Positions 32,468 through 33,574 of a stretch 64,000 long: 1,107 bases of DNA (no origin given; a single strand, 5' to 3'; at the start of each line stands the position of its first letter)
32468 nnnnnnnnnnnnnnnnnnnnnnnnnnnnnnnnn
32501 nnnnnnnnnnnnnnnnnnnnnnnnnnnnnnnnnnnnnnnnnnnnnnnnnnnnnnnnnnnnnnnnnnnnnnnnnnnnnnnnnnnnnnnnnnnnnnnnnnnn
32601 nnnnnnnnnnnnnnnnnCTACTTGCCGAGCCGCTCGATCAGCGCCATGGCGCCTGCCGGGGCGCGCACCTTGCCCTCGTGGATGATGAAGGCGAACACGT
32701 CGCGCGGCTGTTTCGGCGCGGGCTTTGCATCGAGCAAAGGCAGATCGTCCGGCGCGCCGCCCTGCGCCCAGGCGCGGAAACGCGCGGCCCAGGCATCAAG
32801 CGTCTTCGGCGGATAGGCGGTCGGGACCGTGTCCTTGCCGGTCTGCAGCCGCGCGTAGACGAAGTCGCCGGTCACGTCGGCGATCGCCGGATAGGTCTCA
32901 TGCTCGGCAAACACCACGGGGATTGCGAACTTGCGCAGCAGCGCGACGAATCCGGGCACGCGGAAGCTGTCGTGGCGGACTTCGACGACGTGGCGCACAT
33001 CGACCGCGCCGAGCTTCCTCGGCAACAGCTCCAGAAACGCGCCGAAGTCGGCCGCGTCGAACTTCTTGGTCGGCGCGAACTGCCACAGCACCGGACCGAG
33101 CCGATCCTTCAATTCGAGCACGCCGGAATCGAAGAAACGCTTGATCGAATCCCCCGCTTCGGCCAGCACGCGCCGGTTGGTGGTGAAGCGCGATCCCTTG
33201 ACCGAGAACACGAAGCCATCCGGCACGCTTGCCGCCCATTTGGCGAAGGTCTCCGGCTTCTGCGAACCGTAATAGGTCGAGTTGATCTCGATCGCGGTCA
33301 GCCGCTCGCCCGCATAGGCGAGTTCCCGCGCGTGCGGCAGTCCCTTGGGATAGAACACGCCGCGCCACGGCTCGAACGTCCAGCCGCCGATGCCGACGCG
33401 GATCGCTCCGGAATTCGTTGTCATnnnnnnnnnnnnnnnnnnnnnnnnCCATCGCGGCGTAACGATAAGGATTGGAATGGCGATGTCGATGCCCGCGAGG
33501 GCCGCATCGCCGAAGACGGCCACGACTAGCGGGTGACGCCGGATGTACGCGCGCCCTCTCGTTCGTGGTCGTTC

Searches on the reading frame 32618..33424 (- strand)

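Call 31: search_protein_families(library=pfam, proteins=[window:32618-33424:-], max_evalue=0.001)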
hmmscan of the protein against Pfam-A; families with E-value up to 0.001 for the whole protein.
window:32618-33424:- (268 aa): 1 family
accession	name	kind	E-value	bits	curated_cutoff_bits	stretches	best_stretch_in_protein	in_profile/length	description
PF01904.24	DUF72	-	2e-58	198.4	25.3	1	25-264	1-216/217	Protein of unknown function DUF72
